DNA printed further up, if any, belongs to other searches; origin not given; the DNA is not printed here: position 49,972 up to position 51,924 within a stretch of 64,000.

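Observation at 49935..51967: AT-rich single-gene island with its own promoter and terminator, encoding a 550-aa orphan protein just upstream of recF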

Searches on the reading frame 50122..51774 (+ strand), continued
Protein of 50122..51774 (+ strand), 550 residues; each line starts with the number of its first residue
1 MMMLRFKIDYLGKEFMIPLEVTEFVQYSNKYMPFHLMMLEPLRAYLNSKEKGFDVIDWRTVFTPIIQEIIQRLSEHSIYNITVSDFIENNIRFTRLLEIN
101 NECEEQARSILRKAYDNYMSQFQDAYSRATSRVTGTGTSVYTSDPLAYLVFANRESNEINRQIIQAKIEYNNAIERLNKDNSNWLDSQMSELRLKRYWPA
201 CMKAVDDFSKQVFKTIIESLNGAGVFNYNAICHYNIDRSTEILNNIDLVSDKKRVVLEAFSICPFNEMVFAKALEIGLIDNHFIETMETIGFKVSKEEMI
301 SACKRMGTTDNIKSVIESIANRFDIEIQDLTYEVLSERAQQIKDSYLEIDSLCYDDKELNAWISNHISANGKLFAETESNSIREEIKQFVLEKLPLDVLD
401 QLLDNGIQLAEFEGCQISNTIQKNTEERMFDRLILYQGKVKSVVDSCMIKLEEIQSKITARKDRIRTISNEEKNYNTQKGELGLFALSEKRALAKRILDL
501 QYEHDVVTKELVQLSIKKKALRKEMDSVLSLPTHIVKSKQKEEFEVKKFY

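Call 24: search_solved_structures(query=A1, max_evalue=10)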
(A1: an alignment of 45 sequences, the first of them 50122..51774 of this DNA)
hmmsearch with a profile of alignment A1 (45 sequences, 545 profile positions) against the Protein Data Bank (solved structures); distinct sequences matched with E-value up to 10: 29.
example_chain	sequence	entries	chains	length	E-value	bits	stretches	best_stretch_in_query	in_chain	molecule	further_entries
3etx_A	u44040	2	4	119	0.0085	18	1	401-491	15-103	Adhesin A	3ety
6eun_A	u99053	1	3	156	0.016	17.1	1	394-514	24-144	Adhesin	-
6eup_A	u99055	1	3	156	0.016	17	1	394-514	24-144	Adhesin A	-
9bht_B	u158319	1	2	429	0.017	17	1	424-496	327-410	CiSeptin-6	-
3etw_A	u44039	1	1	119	0.026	16.3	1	402-491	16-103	Adhesin A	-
3etz_A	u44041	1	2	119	0.041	15.7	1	402-491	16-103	Adhesin A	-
2gl2_A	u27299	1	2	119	0.079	14.8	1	402-491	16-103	adhesion A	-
4zry_B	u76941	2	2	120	0.085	14.7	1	447-498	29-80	Keratin, type II cytoskeletal 1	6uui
9s9i_A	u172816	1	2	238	0.092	14.6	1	390-529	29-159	Cell division protein CdvA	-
6wsm_A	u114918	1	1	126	0.17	13.7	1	425-496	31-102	Septin-8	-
4rfx_A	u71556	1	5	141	0.35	12.7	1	383-485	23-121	Dynactin subunit 1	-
2qag_B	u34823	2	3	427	0.38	12.5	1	425-496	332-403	Septin-6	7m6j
9oc3_F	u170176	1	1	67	0.5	12.1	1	455-499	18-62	Protein FosB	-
6wbp_A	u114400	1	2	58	0.54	12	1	440-491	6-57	Septin-6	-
5vpa_A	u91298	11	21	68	0.66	11.7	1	455-499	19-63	Protein fosB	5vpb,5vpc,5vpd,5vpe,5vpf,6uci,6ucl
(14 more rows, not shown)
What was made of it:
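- On PspA/ESCRT-III and TelA-like helical stress proteins: The PDB profile search gives PspA at E 4.3 and CdvA at E 0.09, which is coiled-coil noise (call 24).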

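Call 27: find_homologous_proteins(query=A1, max_evalue=0.00001)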
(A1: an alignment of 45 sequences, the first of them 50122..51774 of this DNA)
Query A1 (45 sequences) (550 aa, profile of the alignment): 2 proteins with E <= 0.00001 among 8000 candidates.
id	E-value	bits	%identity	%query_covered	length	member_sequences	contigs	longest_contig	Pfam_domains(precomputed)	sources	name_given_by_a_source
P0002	1.6e-151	524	57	100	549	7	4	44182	-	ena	-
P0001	9.8e-139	482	100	100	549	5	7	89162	-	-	-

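Call 38: search_dna_similar(query=window:50122-51774:+, collection=phages, mode=protein, max_evalue=0.001)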
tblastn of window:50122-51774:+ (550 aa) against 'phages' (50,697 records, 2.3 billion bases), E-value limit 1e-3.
No match.

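Call 39: search_dna_similar(query=window:50122-51774:+, collection=plasmids, mode=protein, max_evalue=0.001)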
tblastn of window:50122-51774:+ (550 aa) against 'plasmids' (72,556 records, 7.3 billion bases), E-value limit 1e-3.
No match.
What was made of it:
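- tblastn against 50,697 phage genomes and 72,556 plasmids found nothing (calls 38, 39).
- Tried and rejected: tblastn against the phage and plasmid collections found no match (calls 38, 39).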

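Call 40: find_encoding_contigs(protein=P0003, flank=8000, max_places=4)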
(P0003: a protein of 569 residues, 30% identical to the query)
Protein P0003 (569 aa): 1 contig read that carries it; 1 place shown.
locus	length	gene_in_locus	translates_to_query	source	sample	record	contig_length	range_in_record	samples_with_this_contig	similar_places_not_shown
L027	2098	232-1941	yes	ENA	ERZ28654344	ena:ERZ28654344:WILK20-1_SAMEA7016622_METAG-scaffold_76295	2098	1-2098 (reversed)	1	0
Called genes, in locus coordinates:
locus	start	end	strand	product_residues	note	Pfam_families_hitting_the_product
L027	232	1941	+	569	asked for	-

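Call 41: list_cluster_members(proteins=[P0004, P0005, P0006, P0007, P0008, P0009, P0010, P0011, P0012, P0013])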
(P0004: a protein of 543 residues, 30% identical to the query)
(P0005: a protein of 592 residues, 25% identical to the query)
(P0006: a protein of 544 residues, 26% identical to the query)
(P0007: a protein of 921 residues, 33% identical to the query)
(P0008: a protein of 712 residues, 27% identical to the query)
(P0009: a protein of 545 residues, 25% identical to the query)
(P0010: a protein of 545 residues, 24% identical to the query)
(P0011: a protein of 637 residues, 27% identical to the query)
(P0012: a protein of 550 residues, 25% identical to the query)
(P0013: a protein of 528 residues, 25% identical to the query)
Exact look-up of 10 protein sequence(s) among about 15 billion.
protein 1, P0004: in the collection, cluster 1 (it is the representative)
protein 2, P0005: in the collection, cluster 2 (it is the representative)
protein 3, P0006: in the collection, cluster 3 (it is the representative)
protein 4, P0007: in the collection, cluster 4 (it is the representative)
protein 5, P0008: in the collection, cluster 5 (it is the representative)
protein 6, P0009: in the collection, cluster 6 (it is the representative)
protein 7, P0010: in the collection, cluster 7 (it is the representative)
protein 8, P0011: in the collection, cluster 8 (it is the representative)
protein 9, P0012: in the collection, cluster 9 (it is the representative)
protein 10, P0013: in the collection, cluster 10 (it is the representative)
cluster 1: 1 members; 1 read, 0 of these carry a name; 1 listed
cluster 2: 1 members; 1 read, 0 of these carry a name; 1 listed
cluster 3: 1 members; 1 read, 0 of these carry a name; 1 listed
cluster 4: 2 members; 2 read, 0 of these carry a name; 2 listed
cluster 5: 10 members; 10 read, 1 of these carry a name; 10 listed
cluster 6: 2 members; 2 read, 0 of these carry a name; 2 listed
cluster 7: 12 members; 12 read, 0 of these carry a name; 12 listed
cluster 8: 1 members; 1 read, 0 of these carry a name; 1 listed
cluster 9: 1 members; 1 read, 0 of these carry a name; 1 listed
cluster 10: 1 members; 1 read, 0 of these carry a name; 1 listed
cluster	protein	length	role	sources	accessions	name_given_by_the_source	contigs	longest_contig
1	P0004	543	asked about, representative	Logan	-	-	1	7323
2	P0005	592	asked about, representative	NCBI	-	-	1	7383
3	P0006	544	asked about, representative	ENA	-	-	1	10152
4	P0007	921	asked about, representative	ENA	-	-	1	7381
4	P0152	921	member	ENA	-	-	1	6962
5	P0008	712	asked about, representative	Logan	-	-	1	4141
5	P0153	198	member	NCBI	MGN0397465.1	MAG: hypothetical protein ACI4EL_05575, partial [Candidatus Fimimorpha sp.]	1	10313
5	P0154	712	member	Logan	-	-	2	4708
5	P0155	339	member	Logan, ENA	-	-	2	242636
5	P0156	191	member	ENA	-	-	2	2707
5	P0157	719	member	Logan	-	-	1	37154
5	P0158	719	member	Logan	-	-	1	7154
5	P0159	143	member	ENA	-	-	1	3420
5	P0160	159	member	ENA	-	-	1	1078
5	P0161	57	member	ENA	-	-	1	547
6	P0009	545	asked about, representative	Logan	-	-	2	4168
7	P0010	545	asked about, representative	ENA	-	-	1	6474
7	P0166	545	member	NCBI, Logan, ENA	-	-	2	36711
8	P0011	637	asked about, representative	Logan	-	-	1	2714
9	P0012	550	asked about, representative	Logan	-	-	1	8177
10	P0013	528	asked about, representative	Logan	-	-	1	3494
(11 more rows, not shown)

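Call 42: predict_structure(alignment_id=A1)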
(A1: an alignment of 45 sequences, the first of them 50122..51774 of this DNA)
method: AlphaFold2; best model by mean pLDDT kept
length: 550 residues; sequences in the alignment: 45
mean_pLDDT: 91.3   pTM: 0.71
mean pLDDT of the five models: 91.3, 90.9, 90.9, 89.0, 88.7
residues with pLDDT >= 90: 450; 70-90: 78; 50-70: 6; < 50: 16
segments of 3 or more residues with pLDDT < 50: 536-550
pLDDT, mean of each block of 10 residues (from residue 1): 87 96 95 96 88 90 97 95 95 95 96 95 92 86 84 89 92 94 94 94 96 96 95 96 96 97 97 96 95 93 91 94 94 94 95 93 93 94 96 94 90 85 94 94 93 95 94 92 86 92 94 94 87 48 41
secondary structure, 60 per line:
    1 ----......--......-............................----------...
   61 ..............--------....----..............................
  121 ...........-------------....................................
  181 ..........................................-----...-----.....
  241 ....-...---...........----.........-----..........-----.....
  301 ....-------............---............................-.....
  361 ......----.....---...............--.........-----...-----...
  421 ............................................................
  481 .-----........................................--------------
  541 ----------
elements in order: E5-10 E13-18 H20-47 H58-74 H83-86 H91-131 H145-222 H236-244 H252-262 H267-275 H281-290 H296-304 H312-323 H327-354 H356-366 H371-375 H379-393 H396-404 H418-481 H487-526

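Call 45: find_encoding_contigs(protein=P0166, flank=8000, max_places=5)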
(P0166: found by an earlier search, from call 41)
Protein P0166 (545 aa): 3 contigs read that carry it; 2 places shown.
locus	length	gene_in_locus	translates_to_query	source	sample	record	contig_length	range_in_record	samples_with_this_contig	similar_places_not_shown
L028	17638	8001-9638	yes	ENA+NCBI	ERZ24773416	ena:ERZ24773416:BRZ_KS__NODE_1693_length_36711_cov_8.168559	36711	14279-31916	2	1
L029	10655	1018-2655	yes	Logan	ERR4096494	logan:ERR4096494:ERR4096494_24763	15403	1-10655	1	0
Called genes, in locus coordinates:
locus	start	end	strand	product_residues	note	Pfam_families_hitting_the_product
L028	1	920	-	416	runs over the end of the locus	PF03009:GDPD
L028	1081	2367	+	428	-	PF16499:Melibiase_2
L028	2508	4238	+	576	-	-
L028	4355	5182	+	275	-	-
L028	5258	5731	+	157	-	PF03449:GreA_GreB_N, PF01272:GreA_GreB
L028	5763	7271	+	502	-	PF01336:tRNA_anti-codon, PF00152:tRNA-synt_2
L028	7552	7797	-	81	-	PF01381:HTH_3, PF13560:HTH_31 (weak)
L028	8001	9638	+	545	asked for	-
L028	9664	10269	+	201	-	PF16729:DUF5067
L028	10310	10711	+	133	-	-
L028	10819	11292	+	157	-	-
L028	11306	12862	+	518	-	PF17289:Terminase_6C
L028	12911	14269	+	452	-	PF05133:SPP1_portal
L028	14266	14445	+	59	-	-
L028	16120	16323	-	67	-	-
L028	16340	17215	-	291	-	PF02899:Phage_int_SAM_1 (weak), PF13495:Phage_int_SAM_4 (weak), PF00589:Phage_integrase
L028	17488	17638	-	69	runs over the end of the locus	PF20075:DUF6471 (weak)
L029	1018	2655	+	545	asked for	-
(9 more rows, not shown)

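Call 46: find_encoding_contigs(protein=P0157, flank=8000, max_places=3)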
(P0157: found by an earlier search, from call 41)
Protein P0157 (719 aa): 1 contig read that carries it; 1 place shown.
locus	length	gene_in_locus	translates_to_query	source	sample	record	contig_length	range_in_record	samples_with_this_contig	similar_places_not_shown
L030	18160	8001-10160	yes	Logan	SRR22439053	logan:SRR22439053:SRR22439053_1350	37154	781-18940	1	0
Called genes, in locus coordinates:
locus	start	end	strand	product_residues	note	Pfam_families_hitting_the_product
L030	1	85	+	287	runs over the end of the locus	?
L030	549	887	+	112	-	PF00216:Bac_DNA_binding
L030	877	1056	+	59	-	-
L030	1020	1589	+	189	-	-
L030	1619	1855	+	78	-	PF00313:CSD (faint)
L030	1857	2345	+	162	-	-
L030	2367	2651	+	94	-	PF00216:Bac_DNA_binding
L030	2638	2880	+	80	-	-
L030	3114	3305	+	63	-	-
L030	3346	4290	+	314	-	-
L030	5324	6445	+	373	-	-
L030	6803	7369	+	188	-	PF18813:PBECR4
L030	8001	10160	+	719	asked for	-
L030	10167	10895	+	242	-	PF14471:DUF4428 (weak), PF01906:YbjQ_1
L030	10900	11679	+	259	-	PF12773:DZR, PF13240:Zn_Ribbon_1 (weak), PF13248:Zn_ribbon_3 (weak), PF18912:DZR_2 (weak), PF19335:HMBD (weak)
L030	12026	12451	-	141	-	-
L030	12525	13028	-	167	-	-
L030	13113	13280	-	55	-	-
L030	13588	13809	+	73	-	PF07022:Phage_CI_repr (weak)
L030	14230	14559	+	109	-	-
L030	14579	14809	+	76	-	-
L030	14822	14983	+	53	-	-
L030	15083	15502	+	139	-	-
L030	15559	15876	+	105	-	-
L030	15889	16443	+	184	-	PF13395:HNH_4 (faint), PF01844:HNH, PF14279:HNH_5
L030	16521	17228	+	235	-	PF00239:Resolvase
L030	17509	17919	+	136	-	-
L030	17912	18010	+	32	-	-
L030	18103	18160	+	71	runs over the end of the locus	-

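Call 47: fold_search(model_id=the predicted structure, library=pdb)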
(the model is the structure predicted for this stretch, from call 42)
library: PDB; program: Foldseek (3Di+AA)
matches with E <= 10: 90; with E <= 0.001: 0
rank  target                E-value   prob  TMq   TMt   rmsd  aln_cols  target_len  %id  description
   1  9hcj_C1               5.2e-02  0.23  0.11  0.05  38.8       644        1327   11  D. discoideum nuclear pore complex (released 2024-12-25)
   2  9hcj_C0               6.4e-02  0.16  0.09  0.05  39.2       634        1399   11  D. discoideum nuclear pore complex (released 2024-12-25)
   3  7tdz_H                1.1e-01  0.16  0.11  0.09  28.2       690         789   10  Cryo-EM model of protomer of the cytoplasmic ring of the nuclear pore complex from Xenopus laevis (released 2022-06-22)
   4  7r5k_L0               2.2e-01  0.15  0.12  0.09  26.9       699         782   12  Human nuclear pore complex (constricted) (released 2022-06-22)
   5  8ivq_A                2.5e-01  0.20  0.11  0.04  33.2       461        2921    9  Cryo-EM structure of mouse BIRC6, Global map (released 2024-01-24)
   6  6xns_A                2.6e-01  0.20  0.10  0.14  27.8       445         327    8  C3_crown-05 (released 2020-12-23)
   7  3fey_A                4.2e-01  0.14  0.12  0.09  31.4       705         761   10  Crystal structure of the CBC-importin alpha complex. (released 2009-08-11)
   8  1n54_A                4.2e-01  0.08  0.08  0.06  33.5       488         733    9  Cap Binding Complex m7GpppG free (released 2003-02-18)
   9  8fbo_A                4.6e-01  0.60  0.13  0.27  21.7       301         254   12  Improving the secretion of designed protein assemblies through negative design of cryptic transmembrane domains (released 2023-03-22)
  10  9sob_D                4.6e-01  0.10  0.12  0.07  34.2       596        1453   13  Structural Model of the Nuclear Pore Complex in Arabidopsis thaliana (released 2025-11-05)
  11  5oo6_D                5.2e-01  0.08  0.09  0.07  30.5       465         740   10  Complex of human nuclear cap-binding complex with ARS2 C-terminal peptide (released 2017-11-15)
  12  1h6k_C                9.4e-01  0.04  0.07  0.06  33.1       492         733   10  nuclear Cap Binding Complex (released 2001-09-13)
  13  8fbk                  1.0e+00  0.11  0.08  0.16  22.2       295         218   10  Improving the secretion of designed protein assemblies through negative design of cryptic transmembrane domains (released 2023-03-22)
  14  3fex_A                1.1e+00  0.06  0.08  0.07  31.9       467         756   10  Crystal structure of the CBC-importin alpha complex. (released 2009-08-11)
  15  5oo6_G                1.2e+00  0.06  0.10  0.08  30.8       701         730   10  Complex of human nuclear cap-binding complex with ARS2 C-terminal peptide (released 2017-11-15)
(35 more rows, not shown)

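Call 48: fold_search(model_id=the predicted structure, library=viral)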
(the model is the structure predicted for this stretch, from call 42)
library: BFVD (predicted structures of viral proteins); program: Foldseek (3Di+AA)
matches with E <= 10: 116; with E <= 0.001: 0
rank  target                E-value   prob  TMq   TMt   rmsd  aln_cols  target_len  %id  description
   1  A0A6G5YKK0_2          1.6e-02  0.63  0.13  0.09  35.1       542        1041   14  (no name in the UniProt tables at hand)
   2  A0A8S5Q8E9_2          4.0e-02  0.69  0.17  0.08  34.2       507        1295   13  Minor tail protein [Siphoviridae sp. ctdVv30]
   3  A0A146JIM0            8.3e-02  0.20  0.12  0.10  30.0       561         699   12  (no name in the UniProt tables at hand)
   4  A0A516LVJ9            1.3e-01  0.20  0.11  0.11  33.0       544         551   11  (no name in the UniProt tables at hand)
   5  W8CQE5                1.9e-01  0.13  0.10  0.06  41.6       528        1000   12  (no name in the UniProt tables at hand)
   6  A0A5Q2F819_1          2.3e-01  0.18  0.12  0.08  36.7       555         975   13  Tape measure protein [Gordonia phage Sixama]
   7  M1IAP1                2.7e-01  0.09  0.10  0.09  42.1       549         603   12  (no name in the UniProt tables at hand)
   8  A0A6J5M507            3.4e-01  0.11  0.12  0.07  35.4       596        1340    9  Phage tail tape measure protein [uncultured Caudovirales phage]
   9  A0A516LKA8            4.5e-01  0.11  0.12  0.09  44.8       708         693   10  (no name in the UniProt tables at hand)
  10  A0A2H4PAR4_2          4.7e-01  0.18  0.16  0.10  54.6       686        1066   10  (no name in the UniProt tables at hand)
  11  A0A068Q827            4.9e-01  0.35  0.16  0.17  21.9       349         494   15  Uncharacterized protein [Rosellinia necatrix fusarivirus 1]
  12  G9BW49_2              5.4e-01  0.14  0.14  0.11  37.6       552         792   11  (no name in the UniProt tables at hand)
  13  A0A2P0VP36            6.1e-01  0.11  0.13  0.09  53.6       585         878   12  Uncharacterized protein [Tetraselmis virus 1]
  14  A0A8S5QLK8            6.1e-01  0.06  0.10  0.06  34.9       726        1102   11  Type III restriction enzyme, res subunit [CrAss-like virus sp. ctYsL76]
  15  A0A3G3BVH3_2          7.2e-01  0.09  0.13  0.07  45.4       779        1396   10  Tail tape measure protein [Bacillus phage vB_BcoS-136]
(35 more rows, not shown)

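Call 50: search_protein_families(library=pfam, alignment_id=A1, max_evalue=0.01)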
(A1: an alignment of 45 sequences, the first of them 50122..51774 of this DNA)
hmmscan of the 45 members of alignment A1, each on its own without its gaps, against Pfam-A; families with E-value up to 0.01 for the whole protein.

A. member 1, window:50122-51774:+ (550 aa): 0 families

B. families by the number of members that match (of 45 scanned): 19 families
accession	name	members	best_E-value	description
PF13248.11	Zn_ribbon_3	1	5.7e-07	zinc-ribbon domain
PF13240.11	Zn_Ribbon_1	1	1.3e-06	zinc-ribbon domain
PF12773.13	DZR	1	0.0004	Double zinc ribbon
PF07445.17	PriC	1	0.0012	Primosomal replication protein priC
PF10571.15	UPF0547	1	0.0013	Uncharacterised protein family UPF0547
PF20379.3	DUF6674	1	0.0021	Family of unknown function (DUF6674)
PF17921.7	Integrase_H2C2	1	0.0022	Integrase zinc binding domain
PF19132.5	DUF5815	1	0.0024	Family of unknown function (DUF5815)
PF06160.17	EzrA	1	0.0025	Septation ring formation regulator, EzrA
PF19298.5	KshA_C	1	0.0026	3-Ketosteroid 9alpha-hydroxylase C-terminal domain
PF03270.18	DUF269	1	0.0032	Protein of unknown function, DUF269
PF14362.11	DUF4407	1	0.004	Domain of unknown function (DUF4407)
PF19353.4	DUF5930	1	0.004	Family of unknown function (DUF5930)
PF07195.17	FliD_C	1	0.0049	Flagellar hook-associated protein 2 C-terminus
PF13776.11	DUF4172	1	0.005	Domain of unknown function (DUF4172)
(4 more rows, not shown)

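Call 51: search_protein_families(library=phrogs, alignment_id=A1, max_evalue=0.01)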
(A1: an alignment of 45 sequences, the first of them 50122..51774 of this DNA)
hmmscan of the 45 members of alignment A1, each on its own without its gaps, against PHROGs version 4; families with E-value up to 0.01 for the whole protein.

A. member 1, window:50122-51774:+ (550 aa): 1 family
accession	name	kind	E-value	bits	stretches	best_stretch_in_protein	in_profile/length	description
phrog_21141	-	unknown function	0.0016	19.5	1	43-86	29-73/120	-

B. families by the number of members that match (of 45 scanned): 21 families
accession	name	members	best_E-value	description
phrog_6586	-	1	6.2e-08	-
phrog_10292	-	1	6.9e-07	-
phrog_4852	-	1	9.9e-06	-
phrog_16471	-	1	2.8e-05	-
phrog_9700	-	1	3.5e-05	-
phrog_14275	-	1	3.5e-05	-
phrog_37426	-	1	8.1e-05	-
phrog_13254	-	1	0.00024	-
phrog_2546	-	1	0.0004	-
phrog_5911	-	1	0.0012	tail protein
phrog_9019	-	1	0.0014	Holliday junction resolvase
phrog_21141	-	1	0.0016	-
phrog_29472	-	1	0.0022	-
phrog_22898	-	1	0.0034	-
phrog_6689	-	1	0.0038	-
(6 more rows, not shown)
